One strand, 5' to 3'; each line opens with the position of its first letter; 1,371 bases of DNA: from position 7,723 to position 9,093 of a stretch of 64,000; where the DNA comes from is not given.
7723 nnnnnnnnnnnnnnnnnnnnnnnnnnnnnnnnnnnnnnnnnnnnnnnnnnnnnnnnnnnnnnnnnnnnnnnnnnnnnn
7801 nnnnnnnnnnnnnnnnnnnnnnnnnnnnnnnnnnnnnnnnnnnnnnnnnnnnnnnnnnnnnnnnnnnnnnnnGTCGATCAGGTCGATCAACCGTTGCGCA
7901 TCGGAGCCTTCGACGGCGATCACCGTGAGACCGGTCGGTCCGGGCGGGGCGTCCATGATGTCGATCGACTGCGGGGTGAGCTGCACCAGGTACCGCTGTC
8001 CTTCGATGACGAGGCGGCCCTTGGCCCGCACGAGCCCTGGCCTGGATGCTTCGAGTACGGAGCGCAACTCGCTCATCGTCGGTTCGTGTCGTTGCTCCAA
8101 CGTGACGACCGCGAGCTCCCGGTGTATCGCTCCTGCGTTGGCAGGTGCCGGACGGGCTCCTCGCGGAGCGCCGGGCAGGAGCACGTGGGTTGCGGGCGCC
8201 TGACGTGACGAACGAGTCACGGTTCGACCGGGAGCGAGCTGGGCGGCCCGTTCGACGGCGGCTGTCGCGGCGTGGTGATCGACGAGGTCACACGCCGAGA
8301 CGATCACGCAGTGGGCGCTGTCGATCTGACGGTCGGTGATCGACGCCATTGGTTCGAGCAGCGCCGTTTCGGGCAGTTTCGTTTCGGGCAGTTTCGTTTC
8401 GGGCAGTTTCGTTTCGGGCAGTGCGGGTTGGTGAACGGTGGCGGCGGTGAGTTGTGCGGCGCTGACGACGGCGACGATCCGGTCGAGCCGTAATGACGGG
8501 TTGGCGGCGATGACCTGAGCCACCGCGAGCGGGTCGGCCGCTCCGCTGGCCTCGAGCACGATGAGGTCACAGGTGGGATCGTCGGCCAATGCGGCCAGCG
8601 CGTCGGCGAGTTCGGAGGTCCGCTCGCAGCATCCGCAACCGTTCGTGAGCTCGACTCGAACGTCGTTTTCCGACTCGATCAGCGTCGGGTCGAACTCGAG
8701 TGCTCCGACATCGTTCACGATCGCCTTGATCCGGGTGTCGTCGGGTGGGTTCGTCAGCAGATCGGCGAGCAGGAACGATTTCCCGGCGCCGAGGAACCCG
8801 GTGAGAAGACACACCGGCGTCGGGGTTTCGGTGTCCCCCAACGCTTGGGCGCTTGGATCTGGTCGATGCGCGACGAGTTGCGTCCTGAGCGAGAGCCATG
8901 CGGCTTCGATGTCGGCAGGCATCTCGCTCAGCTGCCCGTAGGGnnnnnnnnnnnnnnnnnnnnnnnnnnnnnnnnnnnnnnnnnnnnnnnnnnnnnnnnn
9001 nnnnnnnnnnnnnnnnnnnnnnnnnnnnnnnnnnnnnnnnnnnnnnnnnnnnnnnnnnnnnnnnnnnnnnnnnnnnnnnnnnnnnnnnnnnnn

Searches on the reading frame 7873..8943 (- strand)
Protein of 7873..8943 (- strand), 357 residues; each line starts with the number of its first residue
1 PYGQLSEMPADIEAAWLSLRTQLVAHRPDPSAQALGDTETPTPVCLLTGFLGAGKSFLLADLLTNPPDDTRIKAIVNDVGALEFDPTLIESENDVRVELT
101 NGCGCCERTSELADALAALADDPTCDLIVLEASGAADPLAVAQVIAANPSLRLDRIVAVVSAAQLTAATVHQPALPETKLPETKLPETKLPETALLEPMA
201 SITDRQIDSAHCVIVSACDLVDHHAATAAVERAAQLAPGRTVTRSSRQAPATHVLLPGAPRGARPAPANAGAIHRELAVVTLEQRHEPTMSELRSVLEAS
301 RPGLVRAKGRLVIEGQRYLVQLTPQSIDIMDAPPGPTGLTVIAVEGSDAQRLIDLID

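Call 82: search_protein_families(library=pfam, proteins=[window:7873-8943:-], max_evalue=0.001)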
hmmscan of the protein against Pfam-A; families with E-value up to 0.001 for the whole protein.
window:7873-8943:- (357 aa): 1 family
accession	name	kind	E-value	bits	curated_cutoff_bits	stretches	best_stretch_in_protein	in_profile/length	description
PF02492.25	cobW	-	2.7e-33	115.5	20.7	1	43-241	1-177/180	CobW/HypB/UreG, nucleotide-binding domain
